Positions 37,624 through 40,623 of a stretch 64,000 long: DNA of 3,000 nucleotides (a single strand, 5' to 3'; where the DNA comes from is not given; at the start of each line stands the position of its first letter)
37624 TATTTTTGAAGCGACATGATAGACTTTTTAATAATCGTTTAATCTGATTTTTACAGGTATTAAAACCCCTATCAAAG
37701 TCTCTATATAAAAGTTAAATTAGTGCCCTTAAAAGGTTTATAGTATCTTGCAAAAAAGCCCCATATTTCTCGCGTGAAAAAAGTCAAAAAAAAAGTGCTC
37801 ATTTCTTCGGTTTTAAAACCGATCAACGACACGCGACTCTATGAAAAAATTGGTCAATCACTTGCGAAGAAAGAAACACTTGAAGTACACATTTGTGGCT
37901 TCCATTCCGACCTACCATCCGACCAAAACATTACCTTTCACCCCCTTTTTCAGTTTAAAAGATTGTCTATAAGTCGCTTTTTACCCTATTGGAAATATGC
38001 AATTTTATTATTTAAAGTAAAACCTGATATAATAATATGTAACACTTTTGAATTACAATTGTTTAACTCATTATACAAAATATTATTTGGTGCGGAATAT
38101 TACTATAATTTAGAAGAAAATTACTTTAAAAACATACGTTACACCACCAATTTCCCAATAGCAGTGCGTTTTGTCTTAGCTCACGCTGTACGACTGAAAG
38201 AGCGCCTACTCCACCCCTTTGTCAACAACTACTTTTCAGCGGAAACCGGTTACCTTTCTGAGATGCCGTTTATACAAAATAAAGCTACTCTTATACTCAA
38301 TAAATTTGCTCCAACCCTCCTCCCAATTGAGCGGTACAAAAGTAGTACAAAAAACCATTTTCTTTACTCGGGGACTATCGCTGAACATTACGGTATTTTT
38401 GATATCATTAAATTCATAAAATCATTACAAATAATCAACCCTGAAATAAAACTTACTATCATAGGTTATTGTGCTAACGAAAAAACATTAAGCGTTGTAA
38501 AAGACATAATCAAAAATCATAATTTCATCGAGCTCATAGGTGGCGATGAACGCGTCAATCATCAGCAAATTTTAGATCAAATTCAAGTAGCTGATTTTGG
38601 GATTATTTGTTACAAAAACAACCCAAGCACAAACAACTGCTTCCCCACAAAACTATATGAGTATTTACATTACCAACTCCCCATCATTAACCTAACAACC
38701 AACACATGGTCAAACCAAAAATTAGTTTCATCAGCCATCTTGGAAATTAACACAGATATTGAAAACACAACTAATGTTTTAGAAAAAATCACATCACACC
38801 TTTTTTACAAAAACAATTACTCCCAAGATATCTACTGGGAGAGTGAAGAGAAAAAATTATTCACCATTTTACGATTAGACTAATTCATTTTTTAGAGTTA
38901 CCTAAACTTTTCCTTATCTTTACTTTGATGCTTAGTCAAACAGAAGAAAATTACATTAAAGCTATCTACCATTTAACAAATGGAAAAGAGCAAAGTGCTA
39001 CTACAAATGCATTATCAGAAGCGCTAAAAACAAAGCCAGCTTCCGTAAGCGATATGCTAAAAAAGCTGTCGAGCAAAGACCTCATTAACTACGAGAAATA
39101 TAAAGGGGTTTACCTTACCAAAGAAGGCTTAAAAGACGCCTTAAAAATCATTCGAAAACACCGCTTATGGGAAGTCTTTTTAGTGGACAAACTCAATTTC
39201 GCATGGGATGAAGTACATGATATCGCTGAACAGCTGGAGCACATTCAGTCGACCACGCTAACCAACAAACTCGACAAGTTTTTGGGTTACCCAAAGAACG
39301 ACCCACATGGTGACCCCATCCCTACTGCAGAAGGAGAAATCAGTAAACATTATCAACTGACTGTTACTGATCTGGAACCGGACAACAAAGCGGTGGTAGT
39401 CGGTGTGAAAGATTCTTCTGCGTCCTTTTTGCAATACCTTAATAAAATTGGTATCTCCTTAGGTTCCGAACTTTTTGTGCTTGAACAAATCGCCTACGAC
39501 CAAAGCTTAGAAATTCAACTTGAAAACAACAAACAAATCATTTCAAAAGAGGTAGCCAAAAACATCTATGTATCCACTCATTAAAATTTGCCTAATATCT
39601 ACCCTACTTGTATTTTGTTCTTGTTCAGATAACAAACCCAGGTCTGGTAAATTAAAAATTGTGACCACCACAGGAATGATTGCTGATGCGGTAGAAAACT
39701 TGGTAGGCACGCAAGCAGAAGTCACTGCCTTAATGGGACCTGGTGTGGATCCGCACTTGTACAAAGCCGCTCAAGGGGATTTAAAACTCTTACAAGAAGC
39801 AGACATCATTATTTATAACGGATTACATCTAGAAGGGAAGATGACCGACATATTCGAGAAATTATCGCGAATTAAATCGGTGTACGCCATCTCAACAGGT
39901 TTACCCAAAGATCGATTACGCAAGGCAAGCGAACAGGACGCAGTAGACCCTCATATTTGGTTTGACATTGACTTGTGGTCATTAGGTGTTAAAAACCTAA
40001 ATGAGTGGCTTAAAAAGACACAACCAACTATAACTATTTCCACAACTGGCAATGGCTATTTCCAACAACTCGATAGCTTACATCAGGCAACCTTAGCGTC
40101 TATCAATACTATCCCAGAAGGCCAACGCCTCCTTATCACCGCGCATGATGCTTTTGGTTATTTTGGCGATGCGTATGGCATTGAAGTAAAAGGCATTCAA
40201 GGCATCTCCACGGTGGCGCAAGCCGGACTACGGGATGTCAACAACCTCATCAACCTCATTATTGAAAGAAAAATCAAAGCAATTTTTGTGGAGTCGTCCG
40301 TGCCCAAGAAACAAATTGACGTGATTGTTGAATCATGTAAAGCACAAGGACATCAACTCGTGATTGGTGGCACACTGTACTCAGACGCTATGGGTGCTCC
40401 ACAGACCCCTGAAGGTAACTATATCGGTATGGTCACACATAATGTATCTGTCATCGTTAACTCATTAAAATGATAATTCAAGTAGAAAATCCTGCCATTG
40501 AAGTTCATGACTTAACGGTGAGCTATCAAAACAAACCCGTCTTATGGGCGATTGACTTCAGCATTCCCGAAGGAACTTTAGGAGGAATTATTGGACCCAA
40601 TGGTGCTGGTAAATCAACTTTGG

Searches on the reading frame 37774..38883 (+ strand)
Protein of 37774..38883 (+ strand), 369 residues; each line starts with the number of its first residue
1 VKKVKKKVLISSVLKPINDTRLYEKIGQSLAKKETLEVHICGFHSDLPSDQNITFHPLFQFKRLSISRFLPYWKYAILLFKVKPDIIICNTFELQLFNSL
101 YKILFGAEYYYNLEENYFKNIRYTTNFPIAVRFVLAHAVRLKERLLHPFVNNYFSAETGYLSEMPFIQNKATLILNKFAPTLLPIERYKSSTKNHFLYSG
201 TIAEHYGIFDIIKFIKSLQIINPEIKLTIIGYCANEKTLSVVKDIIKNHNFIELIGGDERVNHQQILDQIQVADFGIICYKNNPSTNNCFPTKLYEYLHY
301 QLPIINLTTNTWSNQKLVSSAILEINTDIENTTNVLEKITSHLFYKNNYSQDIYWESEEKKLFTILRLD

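Call 8: search_protein_families(library=pfam, proteins=[window:37774-38883:+], max_evalue=0.01)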
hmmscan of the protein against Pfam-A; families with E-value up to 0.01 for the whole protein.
window:37774-38883:+ (369 aa): 1 family
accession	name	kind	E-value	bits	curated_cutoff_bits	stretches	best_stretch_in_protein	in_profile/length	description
PF00534.26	Glycos_transf_1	-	6.2e-07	29.5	26.4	1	190-305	12-120/172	Glycosyl transferases group 1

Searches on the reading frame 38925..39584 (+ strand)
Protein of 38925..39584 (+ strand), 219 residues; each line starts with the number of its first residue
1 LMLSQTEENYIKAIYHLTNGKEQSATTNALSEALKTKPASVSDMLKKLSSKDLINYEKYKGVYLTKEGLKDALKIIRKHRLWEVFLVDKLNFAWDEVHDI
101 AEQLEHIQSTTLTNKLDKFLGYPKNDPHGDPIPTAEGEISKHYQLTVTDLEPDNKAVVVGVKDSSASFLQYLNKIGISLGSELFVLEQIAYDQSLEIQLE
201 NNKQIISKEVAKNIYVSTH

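Call 8: search_protein_families(library=pfam, proteins=[window:38925-39584:+], max_evalue=0.01)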
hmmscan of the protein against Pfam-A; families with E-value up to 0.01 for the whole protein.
window:38925-39584:+ (219 aa): 8 families
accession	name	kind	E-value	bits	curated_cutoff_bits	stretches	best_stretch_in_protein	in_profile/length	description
PF02742.21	Fe_dep_repr_C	-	1.5e-30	105.4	27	1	65-134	1-70/70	Iron dependent repressor, metal binding and dimerisation domain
PF01325.25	Fe_dep_repress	-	5.4e-17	62.2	26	1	2-62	1-60/60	Iron dependent repressor, N-terminal DNA binding domain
PF04023.20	FeoA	-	5.6e-12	46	23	1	146-217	2-73/74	FeoA domain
PF01047.28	MarR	-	0.00012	22.4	24.6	1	23-55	16-48/59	MarR family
PF20008.5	DUF6429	-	0.00048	20.2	31.6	1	43-79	30-68/71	Domain of unknown function (DUF6429)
PF22167.2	PH0730-like_N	-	0.003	18.1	30.2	1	29-70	20-60/60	PH0730-like, N-terminal domain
PF12802.13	MarR_2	-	0.0042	17.7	27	0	14-54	11-50/61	MarR family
PF21984.2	DnaD_N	-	0.0049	17.5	27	1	3-60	14-71/101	DnaD N-terminal domain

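Call 63: search_protein_families(library=ncbifam, proteins=[window:38925-39584:+], max_evalue=0.001)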
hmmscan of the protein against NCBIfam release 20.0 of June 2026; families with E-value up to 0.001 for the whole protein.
window:38925-39584:+ (219 aa): 5 families
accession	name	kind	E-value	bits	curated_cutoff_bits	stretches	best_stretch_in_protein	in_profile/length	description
NF047407.1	TransRegMntRTherm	equivalog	1.5e-48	165.5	350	1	3-217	6-224/227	manganese-dependent transcriptional regulator MntR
NF053665.1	TransRegDtxRActin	equivalog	1.1e-20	74.1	290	1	5-186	6-199/233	iron-dependent transcriptional repressor DtxR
NF003025.0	PRK03902.1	equivalog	2.9e-17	63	138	1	2-127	1-124/142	transcriptional regulator MntR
NF008273.0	PRK11050.1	equivalog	3e-11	43.2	153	1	8-120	39-149/156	manganese-binding transcriptional regulator MntR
NF040939.2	trans_reg_lrs14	equivalog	0.0004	20.4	90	1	11-60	24-72/103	Lrs14 family HTH-type transcriptional regulator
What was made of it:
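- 38925..39584 (+): DtxR/MntR-family metal-dependent regulator (Fe_dep_repress + Fe_dep_repr_C + FeoA domains). Pfam call 8 and NCBIfam call 63.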

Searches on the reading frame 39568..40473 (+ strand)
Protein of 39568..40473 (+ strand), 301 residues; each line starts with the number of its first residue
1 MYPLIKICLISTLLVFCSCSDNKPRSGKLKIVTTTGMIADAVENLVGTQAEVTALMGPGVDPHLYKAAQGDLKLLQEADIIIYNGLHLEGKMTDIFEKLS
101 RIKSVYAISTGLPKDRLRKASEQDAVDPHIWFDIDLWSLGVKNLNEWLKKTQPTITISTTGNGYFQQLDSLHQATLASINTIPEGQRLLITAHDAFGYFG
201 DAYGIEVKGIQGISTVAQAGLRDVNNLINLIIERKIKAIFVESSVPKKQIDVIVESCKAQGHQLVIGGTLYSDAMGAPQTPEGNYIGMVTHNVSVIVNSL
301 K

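Call 8: search_protein_families(library=pfam, proteins=[window:39568-40473:+], max_evalue=0.01)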
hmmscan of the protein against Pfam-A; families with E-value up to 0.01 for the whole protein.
window:39568-40473:+ (301 aa): 1 family
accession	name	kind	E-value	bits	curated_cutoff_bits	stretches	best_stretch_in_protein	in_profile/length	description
PF01297.22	ZnuA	-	6.5e-67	226.2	29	1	31-298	1-262/263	Zinc-uptake complex component A periplasmic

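Call 63: search_protein_families(library=ncbifam, proteins=[window:39568-40473:+], max_evalue=0.001)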
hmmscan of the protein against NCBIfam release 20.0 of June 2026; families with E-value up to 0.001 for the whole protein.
window:39568-40473:+ (301 aa): 8 families
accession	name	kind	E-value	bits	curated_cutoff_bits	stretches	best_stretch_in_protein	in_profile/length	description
NF040870.1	AztC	equivalog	1.4e-52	178.9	350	1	31-300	1-277/277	zinc ABC transporter substrate-binding protein AztC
NF047355.1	ABC_bind_Mn_Staph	exception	6.9e-44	150.3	500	1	5-301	5-309/309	manganese ABC transporter substrate-binding lipoprotein MntC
NF053703.1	Mn_SBP_EfaA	exception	3.4e-40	138.1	485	1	11-300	12-309/310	Mn/Fe ABC transporter substrate-binding lipoprotein EfaA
NF040928.1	ABC_lipo_SloC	subfamily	3.2e-37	128.3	525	1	8-300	6-302/304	metal ABC transporter substrate-binding lipoprotein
NF053842.1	MnTportMntCDein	equivalog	1.7e-35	122.6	400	1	28-298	5-280/281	manganese ABC transporter substrate-binding protein MntC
TIGR03772.1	anch_rpt_subst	equivalog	5.4e-33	114.4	350.45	2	125-296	315-481/486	anchored repeat ABC transporter, substrate-binding protein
NF033605.1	Zn_bnd_ABC_AdcA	exception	2.5e-16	59.8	700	2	124-263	150-288/517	zinc ABC transporter substrate-binding lipoprotein AdcA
NF007091.2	PRK09545.1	equivalog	1.9e-13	50.3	268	2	120-259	143-282/318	zinc ABC transporter substrate-binding protein ZnuA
